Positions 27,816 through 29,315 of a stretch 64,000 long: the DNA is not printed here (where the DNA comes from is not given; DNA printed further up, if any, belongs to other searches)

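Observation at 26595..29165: Divergent FAD-oxidoreductase / CFA-synthase-like pair resembling the BfaA/BfaB mid-chain fatty-acid methylation module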

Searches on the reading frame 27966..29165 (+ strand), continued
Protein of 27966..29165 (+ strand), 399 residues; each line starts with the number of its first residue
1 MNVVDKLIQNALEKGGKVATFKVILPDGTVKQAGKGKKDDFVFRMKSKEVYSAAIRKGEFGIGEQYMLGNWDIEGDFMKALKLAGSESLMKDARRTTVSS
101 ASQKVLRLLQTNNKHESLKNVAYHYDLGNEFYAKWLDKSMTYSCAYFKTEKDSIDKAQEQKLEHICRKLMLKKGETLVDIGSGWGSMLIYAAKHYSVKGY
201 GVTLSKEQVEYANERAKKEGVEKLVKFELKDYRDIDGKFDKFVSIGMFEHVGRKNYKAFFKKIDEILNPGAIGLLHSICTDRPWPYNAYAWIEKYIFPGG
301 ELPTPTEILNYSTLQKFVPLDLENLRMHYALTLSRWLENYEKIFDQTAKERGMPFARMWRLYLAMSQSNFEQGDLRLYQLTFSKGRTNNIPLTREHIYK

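Call 28: find_encoding_contigs(protein=P0012, flank=5000, max_places=2)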
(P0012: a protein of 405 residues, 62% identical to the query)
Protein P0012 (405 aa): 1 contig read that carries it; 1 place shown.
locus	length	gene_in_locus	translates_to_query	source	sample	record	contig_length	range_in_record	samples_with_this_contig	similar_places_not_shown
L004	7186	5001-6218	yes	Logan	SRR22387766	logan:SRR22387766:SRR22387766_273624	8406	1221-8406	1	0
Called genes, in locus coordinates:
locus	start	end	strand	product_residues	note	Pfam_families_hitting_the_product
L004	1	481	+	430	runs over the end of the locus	PF01794:Ferric_reduct, PF08022:FAD_binding_8, PF00175:NAD_binding_1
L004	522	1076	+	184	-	-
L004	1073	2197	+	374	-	PF00089:Trypsin, PF13365:Trypsin_2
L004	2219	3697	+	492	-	PF13555:AAA_29 (faint), PF00005:ABC_tran, PF00006:ATP-synt_ab (faint), PF01926:MMR_HSR1 (faint), PF02463:SMC_N (faint), PF03193:RsgA_GTPase (faint), PF12848:ABC_tran_Xtn (weak), PF00005:ABC_tran, +5 more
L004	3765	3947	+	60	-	-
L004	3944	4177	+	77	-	-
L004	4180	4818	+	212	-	-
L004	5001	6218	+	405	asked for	PF25371:DUF7884, PF02353:CMAS, PF13489:Methyltransf_23, PF13847:Methyltransf_31, PF08241:Methyltransf_11, PF08242:Methyltransf_12, PF13649:Methyltransf_25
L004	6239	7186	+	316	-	?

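Call 29: find_encoding_contigs(protein=P0013, flank=5000, max_places=2)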
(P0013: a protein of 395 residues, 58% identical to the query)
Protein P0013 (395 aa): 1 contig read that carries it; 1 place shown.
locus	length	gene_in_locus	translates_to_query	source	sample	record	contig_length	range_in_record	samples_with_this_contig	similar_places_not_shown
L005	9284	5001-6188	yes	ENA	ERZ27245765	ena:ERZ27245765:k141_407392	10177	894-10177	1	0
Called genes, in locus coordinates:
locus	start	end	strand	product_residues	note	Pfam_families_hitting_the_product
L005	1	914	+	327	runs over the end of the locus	PF02779:Transket_pyr, PF02780:Transketolase_C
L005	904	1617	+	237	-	PF01182:Glucosamine_iso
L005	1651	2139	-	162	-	PF00254:FKBP_C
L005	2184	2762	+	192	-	-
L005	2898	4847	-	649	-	PF16402:DUF5010, PF16317:Glyco_hydro_99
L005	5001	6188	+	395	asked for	PF25371:DUF7884, PF02353:CMAS, PF13489:Methyltransf_23 (weak), PF13847:Methyltransf_31, PF08241:Methyltransf_11, PF08242:Methyltransf_12, PF13649:Methyltransf_25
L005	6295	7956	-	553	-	-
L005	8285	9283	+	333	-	?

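Call 54: search_dna_similar(query=window:27966-29165:+, collection=plasmids, mode=protein, max_rows=25, max_evalue=1e-30)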
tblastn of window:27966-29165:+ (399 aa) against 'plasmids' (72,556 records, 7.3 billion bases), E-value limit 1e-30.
Records with a match: 375; places in all: 393; records where one place covers at least 80% of the query: 354.
Best place of each record, by identity: <60% 375.
By first word of the organism name: Ralstonia 134; Rhizobium 26; Vibrio 17; Pseudoalteromonas 14; Burkholderia 10; Clostridium 9; Sinorhizobium 9; Klebsiella 9; Acinetobacter 9; Ensifer 8; and 61 more.
By predicted mobility (MOB-suite, as given by PLSDB): non-mobilizable 175; mobilizable 151; conjugative 49.
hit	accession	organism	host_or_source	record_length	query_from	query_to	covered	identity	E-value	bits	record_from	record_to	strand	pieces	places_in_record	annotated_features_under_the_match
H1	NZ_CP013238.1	Clostridium butyricum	Microbial isolate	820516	1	398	100%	40.3%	1e-86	294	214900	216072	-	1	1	cyclopropane-fatty-acyl-phospholipid synthase family protein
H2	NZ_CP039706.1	Clostridium butyricum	Homo sapiens,isolation from The first ...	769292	1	398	100%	40.3%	1e-86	294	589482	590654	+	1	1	cyclopropane-fatty-acyl-phospholipid synthase family protein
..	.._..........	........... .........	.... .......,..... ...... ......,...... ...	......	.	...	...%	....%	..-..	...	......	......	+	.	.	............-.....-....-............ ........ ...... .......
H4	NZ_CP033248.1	Clostridium butyricum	environment swab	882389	1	398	100%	40.3%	1e-86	294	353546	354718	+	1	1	cyclopropane-fatty-acyl-phospholipid synthase family protein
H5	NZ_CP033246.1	Clostridium butyricum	Homo sapiens,stool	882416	1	398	100%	40.3%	1e-86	294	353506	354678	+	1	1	cyclopropane-fatty-acyl-phospholipid synthase family protein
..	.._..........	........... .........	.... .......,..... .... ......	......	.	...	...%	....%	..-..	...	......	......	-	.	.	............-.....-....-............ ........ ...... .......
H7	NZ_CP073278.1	Clostridium butyricum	Homo sapiens,cell culture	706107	1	398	100%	40.3%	2e-86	293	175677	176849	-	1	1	cyclopropane-fatty-acyl-phospholipid synthase family protein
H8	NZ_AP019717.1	Clostridium butyricum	-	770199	1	398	100%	40.0%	4e-86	292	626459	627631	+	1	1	cyclopropane-fatty-acyl-phospholipid synthase family protein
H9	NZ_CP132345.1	Clostridium butyricum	Homo sapiens,Faeces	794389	1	398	100%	40.0%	4e-86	292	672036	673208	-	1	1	cyclopropane-fatty-acyl-phospholipid synthase family protein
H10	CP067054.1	Bacillus mycoides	soil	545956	21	399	95%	41.4%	7e-86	291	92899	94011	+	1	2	class I SAM-dependent methyltransferase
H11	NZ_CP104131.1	Sinorhizobium sp. K101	Phaseolus vulgaris,cell ...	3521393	7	397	98%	37.6%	6e-71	249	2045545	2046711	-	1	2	none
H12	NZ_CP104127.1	Sinorhizobium sp. M103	Phaseolus vulgaris,cell ...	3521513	7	397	98%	37.6%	6e-71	249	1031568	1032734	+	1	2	none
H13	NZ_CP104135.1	Sinorhizobium sp. C101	Phaseolus vulgaris,cell ...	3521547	7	397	98%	37.6%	6e-71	249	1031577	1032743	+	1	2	none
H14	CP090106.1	Sinorhizobium meliloti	Medicago,Cell culture,Plant nodule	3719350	7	397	98%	37.6%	4e-71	249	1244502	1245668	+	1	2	cfa2: cyclopropane-fatty-acyl-phospholipid synthase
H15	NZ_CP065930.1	Enterococcus faecium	Homo sapiens,cell culture,rectal swab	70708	27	394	92%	39.7%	1e-76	265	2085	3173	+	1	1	cyclopropane-fatty-acyl-phospholipid synthase family protein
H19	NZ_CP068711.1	Burkholderia thailandensis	soil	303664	3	399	99%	36.4%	1e-71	251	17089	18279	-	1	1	cyclopropane-fatty-acyl-phospholipid synthase family protein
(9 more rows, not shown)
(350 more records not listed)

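Call 56: get_annotated_region(hit=H19, flank=5000)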
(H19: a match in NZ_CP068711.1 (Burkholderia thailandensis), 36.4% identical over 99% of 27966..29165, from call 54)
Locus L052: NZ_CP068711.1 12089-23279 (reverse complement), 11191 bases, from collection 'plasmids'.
description: Burkholderia thailandensis strain AW34-19p plasmid p1, complete sequence
organism: Burkholderia thailandensis (NCBI taxid 57975)
taxonomy: Bacteria; Pseudomonadota; Betaproteobacteria; Burkholderiales; Burkholderiaceae; Burkholderia; Burkholderia thailandensis
host: -; source: soil; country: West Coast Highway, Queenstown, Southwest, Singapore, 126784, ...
typing (MOB-suite, as given by PLSDB): non-mobilizable; mating-pair formation MPF_F
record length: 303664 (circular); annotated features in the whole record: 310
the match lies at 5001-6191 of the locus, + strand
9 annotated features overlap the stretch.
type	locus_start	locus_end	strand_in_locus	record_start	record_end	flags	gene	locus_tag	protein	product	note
CDS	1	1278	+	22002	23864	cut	-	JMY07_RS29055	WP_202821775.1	DUF3141 domain-containing protein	-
CDS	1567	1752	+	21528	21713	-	-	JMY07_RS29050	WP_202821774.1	hypothetical protein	-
CDS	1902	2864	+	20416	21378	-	-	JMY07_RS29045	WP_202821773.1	hypothetical protein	-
CDS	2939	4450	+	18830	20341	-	-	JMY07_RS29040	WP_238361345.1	AarF/UbiB family protein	-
CDS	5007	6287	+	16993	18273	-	-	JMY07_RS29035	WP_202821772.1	cyclopropane-fatty-acyl-phospholipid synthase family protein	-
CDS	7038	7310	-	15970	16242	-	-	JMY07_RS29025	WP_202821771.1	hypothetical protein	-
CDS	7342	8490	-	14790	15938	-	-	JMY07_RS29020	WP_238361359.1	MFS transporter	-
CDS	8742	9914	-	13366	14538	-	-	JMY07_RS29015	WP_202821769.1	YncE family protein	-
CDS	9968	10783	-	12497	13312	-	-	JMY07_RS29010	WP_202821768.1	creatininase family protein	-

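Call 58: search_dna_similar(query=window:27966-29165:+, collection=plasmids, mode=protein, max_rows=40, max_evalue=1e-30, rows=spread)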
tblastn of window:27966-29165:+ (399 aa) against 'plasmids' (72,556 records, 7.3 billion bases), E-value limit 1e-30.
Records with a match: 375; places in all: 393; records where one place covers at least 80% of the query: 354.
Best place of each record, by identity: <60% 375.
By first word of the organism name: Ralstonia 134; Rhizobium 26; Vibrio 17; Pseudoalteromonas 14; Burkholderia 10; Clostridium 9; Sinorhizobium 9; Klebsiella 9; Acinetobacter 9; Ensifer 8; and 61 more.
By predicted mobility (MOB-suite, as given by PLSDB): non-mobilizable 175; mobilizable 151; conjugative 49.
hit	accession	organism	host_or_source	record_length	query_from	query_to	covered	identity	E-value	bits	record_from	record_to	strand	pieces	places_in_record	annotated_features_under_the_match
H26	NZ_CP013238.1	Clostridium butyricum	Microbial isolate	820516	1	398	100%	40.3%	1e-86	294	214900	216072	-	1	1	cyclopropane-fatty-acyl-phospholipid synthase family protein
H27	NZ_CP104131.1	Sinorhizobium sp. K101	Phaseolus vulgaris,cell ...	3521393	7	397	98%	37.6%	6e-71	249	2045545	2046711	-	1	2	none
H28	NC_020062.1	Rhizobium tropici CIAT 899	Phaseolus vulgaris root nodule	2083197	2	397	99%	36.2%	7e-65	231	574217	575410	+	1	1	record has no annotation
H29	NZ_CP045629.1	Roseibium aggregatum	-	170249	7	397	98%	36.0%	9e-71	248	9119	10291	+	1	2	cyclopropane-fatty-acyl-phospholipid synthase family protein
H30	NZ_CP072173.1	Rhizobium sp. AB2/73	Phyla canescens,cell culture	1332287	2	397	99%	35.2%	6e-64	228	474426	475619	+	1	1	record has no annotation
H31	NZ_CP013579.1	Rhizobium phaseoli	Phaseolus vulgaris,Whole ...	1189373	5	397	98%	35.2%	3e-66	235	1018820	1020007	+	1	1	record has no annotation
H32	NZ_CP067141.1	Paracoccus saliphilus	cell culture,saline-alkali soil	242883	5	397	98%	34.9%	2e-72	253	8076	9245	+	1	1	cyclopropane-fatty-acyl-phospholipid synthase family protein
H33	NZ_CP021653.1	Ralstonia solanacearum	Solanum lycopersicum,Tomato with ...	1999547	1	392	98%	34.7%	2e-62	224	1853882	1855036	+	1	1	none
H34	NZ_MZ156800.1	Enterobacter cloacae complex sp.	-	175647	24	384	90%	37.5%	2e-62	224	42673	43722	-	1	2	cfa: cyclopropane fatty acyl phospholipid synthase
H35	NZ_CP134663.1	Escherichia coli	Larus michahellis,bacteria,cloaca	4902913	44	394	88%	38.1%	2e-63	227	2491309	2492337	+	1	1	none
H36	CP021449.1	Ralstonia solanacearum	sesame seedling,cell culture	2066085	43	388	87%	37.9%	3e-63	226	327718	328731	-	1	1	amino acid ABC transporter permease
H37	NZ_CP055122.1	Lactiplantibacillus plantarum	culture,Human GI tract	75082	62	398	84%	38.5%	8e-68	239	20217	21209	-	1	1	cyclopropane-fatty-acyl-phospholipid synthase family protein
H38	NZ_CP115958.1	Ralstonia pseudosolanacearum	Solanum lycopersicum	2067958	43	388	87%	37.1%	9e-63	225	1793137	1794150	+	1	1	none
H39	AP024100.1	Ralstonia solanacearum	-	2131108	43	388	87%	37.1%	1e-62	225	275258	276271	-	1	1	cyclopropane-fatty-acyl-phospholipid synthase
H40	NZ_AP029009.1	Ralstonia pseudosolanacearum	-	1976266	43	388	87%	37.1%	1e-62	225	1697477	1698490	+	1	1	none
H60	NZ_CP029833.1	Azospirillum ramasamyi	single cell,Cow dung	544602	17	375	90%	31.1%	1e-52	196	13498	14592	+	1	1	cyclopropane-fatty-acyl-phospholipid synthase family protein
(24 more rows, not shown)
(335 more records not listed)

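Call 59: get_annotated_region(hit=H32, flank=6000)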
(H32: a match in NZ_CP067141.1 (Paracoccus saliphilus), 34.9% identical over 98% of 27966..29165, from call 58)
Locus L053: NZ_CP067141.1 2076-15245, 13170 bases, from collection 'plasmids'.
description: Paracoccus saliphilus strain DSM 18447 plasmid p242883, complete sequence
organism: Paracoccus saliphilus (NCBI taxid 405559)
taxonomy: Bacteria; Pseudomonadota; Alphaproteobacteria; Rhodobacterales; Paracoccaceae; Paracoccus; Paracoccus saliphilus
host: -; source: cell culture,saline-alkali soil; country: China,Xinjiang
typing (MOB-suite, as given by PLSDB): non-mobilizable; replicon rep_cluster_565; mating-pair formation MPF_T
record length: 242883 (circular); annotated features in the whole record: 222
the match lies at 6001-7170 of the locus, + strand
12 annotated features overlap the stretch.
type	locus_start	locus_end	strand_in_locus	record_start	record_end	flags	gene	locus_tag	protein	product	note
CDS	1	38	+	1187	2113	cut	repB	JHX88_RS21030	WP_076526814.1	plasmid partitioning protein RepB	-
CDS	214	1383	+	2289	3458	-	repC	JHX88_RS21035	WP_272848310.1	plasmid replication protein RepC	-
CDS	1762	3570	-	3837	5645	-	-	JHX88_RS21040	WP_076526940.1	TRAP transporter fused permease subunit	-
CDS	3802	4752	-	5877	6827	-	-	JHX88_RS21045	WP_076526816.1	TAXI family TRAP transporter solute-binding subunit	GO:0006810 - transport [Evidence IEA]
CDS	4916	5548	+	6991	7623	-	-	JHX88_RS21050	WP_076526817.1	zeta toxin family protein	-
CDS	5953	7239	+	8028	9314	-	-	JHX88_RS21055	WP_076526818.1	cyclopropane-fatty-acyl-phospholipid synthase family protein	-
CDS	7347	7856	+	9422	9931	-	-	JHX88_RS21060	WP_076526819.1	L,D-transpeptidase family protein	-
CDS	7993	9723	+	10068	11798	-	-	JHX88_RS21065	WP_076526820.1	OmpA family protein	-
CDS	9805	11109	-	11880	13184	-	-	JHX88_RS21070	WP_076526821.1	TRAP transporter large permease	GO:0008643 - carbohydrate transport [Evidence IEA]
CDS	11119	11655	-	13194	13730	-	-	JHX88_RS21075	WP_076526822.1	TRAP transporter small permease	GO:0015740 - C4-dicarboxylate transport [Evidence IEA]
CDS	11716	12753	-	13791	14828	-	-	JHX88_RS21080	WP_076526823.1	TRAP transporter substrate-binding protein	-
CDS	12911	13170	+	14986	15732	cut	hutC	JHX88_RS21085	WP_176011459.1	histidine utilization repressor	GO:0006355 - regulation of DNA-templated transcription [Evidence IEA]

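Call 60: get_annotated_region(hit=H60, flank=6000)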
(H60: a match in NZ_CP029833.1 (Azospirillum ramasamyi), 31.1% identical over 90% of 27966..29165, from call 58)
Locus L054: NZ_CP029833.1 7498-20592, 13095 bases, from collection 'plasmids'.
description: Azospirillum ramasamyi strain M2T2B2 plasmid unnamed3, complete sequence
organism: Azospirillum ramasamyi (NCBI taxid 682998)
taxonomy: Bacteria; Pseudomonadota; Alphaproteobacteria; Rhodospirillales; Azospirillaceae; Azospirillum; Azospirillum ramasamyi
host: -; source: single cell,Cow dung; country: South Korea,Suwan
typing (MOB-suite, as given by PLSDB): non-mobilizable
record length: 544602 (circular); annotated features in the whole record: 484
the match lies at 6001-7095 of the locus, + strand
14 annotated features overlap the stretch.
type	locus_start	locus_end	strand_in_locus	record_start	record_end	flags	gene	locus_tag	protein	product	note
CDS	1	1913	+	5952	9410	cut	-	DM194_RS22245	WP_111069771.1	PAS domain S-box protein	-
CDS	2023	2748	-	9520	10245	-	-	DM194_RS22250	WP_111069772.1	ChrR family anti-sigma-E factor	GO:0045892 - negative regulation of DNA-templated transcription [Evidence IEA]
CDS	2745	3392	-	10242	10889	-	-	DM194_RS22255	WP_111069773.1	sigma-70 family RNA polymerase sigma factor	GO:0006352 - DNA-templated transcription initiation [Evidence IEA]; GO:0006355 - regulation of DNA-templated ...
CDS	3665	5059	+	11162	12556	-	-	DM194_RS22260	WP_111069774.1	FAD-dependent oxidoreductase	-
CDS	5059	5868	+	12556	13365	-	-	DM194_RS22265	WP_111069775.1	DUF1365 domain-containing protein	-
CDS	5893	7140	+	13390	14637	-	-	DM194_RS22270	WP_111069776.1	cyclopropane-fatty-acyl-phospholipid synthase family protein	-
CDS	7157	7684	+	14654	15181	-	-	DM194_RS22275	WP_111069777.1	DUF3833 domain-containing protein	-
CDS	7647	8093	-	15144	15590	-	-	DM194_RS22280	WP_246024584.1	nuclear transport factor 2 family protein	-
CDS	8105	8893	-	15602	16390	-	-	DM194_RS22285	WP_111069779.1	SDR family NAD(P)-dependent oxidoreductase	-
CDS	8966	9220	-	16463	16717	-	-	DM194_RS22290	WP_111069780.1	hypothetical protein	-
CDS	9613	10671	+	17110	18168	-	exbB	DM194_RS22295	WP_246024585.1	tonB-system energizer ExbB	-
CDS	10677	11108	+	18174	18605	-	exbD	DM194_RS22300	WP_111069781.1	TonB system transport protein ExbD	-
CDS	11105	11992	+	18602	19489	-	-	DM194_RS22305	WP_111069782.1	energy transducer TonB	-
CDS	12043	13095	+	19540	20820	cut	-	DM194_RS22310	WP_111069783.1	PepSY-associated TM helix domain-containing protein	-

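Call 63: search_protein_families(library=pfam, proteins=[L054:3665-5059:+, L054:5059-5868:+, L001:5649-5888:-], max_evalue=0.001)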
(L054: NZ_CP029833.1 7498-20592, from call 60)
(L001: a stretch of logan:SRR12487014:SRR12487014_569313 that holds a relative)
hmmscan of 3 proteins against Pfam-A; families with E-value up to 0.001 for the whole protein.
L054:3665-5059:+ (464 aa): 5 families
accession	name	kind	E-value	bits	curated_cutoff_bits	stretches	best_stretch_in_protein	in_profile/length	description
PF01593.30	Amino_oxidase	-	1e-21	78.2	19.8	1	23-280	1-260/443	Flavin containing amine oxidoreductase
PF13450.12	NAD_binding_8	-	2.4e-17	63.4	21.9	1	18-84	1-68/68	NAD(P)-binding Rossmann-like domain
PF01266.30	DAO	-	3.9e-11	43.5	27.9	1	15-54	1-41/353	FAD dependent oxidoreductase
PF00890.30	FAD_binding_2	-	0.00021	21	20.4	1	15-51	1-38/414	FAD binding domain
PF07992.20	Pyr_redox_2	-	0.00026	21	26.1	0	15-46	2-35/291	Pyridine nucleotide-disulphide oxidoreductase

L054:5059-5868:+ (269 aa): 1 family
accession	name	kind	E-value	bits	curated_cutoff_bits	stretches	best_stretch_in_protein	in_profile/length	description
PF07103.16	DUF1365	-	5.2e-82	275.5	25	1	10-254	1-234/235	Protein of unknown function (DUF1365)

L001:5649-5888:- (79 aa): 0 families

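Call 77: find_encoding_contigs(protein=P0015, flank=5000, max_places=1)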
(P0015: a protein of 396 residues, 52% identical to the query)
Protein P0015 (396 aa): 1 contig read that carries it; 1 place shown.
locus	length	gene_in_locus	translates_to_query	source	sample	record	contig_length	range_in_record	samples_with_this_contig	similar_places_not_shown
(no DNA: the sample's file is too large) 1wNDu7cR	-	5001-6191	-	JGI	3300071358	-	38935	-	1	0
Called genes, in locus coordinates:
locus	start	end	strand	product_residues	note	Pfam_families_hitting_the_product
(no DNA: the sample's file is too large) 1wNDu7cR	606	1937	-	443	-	PF05970:PIF1, PF13245:AAA_19, PF13604:AAA_30, PF13401:AAA_22, PF21530:Pif1_2B_dom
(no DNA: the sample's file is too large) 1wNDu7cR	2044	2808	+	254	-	-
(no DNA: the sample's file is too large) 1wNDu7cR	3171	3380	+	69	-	-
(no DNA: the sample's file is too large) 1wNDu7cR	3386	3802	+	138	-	-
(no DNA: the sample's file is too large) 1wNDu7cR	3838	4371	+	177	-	-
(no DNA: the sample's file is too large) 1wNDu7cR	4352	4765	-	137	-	-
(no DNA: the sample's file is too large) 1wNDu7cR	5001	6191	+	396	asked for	PF25371:DUF7884 (weak), PF02353:CMAS, PF02475:TRM5-TYW2_MTfase (weak), PF13489:Methyltransf_23, PF13847:Methyltransf_31, PF08241:Methyltransf_11, PF08242:Methyltransf_12, PF13649:Methyltransf_25, +2 more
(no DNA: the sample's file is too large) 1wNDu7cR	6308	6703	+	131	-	-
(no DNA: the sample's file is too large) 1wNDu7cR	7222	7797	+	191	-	PF08922:DUF1905, PF13376:OmdA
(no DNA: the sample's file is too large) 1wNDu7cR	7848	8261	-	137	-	PF00903:Glyoxalase, PF06983:3-dmu-9_3-mt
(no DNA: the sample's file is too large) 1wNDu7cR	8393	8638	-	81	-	-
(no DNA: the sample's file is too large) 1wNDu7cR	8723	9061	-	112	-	-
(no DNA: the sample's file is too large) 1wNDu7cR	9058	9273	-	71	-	PF13443:HTH_26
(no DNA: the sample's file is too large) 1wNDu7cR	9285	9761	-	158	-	PF11188:DUF2975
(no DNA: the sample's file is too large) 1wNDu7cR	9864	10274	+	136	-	PF08818:DUF1801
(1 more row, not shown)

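Call 78: find_encoding_contigs(protein=P0021, flank=5000, max_places=1)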
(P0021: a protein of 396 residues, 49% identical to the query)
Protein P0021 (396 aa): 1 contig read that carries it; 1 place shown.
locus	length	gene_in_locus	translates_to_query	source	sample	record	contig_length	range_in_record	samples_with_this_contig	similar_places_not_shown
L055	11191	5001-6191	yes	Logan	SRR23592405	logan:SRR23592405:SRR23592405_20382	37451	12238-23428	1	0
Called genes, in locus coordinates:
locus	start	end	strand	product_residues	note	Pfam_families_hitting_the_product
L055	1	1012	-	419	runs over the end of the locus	PF08245:Mur_ligase_M, PF02875:Mur_ligase_C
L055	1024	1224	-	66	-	-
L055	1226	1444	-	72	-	-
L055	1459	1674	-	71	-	-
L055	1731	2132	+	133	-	PF00011:HSP20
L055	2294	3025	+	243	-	-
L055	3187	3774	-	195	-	-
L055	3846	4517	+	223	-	-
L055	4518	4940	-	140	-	PF02600:DsbB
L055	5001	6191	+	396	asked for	PF25371:DUF7884 (weak), PF02353:CMAS, PF13489:Methyltransf_23, PF13847:Methyltransf_31, PF08241:Methyltransf_11, PF08242:Methyltransf_12, PF13649:Methyltransf_25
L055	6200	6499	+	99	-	-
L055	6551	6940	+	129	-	-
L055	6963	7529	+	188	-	PF05175:MTS, PF02527:GidB (weak), PF06325:PrmA, PF13847:Methyltransf_31, PF08242:Methyltransf_12 (weak), PF13649:Methyltransf_25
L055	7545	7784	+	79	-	-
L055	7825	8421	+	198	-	PF00081:Sod_Fe_N, PF02777:Sod_Fe_C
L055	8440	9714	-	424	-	PF00070:Pyr_redox (faint), PF01266:DAO, PF01494:FAD_binding_3 (weak), PF03486:HI0933_like (faint), PF07992:Pyr_redox_2 (faint), PF13450:NAD_binding_8 (weak)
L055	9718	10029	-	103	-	-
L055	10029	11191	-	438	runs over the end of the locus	PF13399:LytR_C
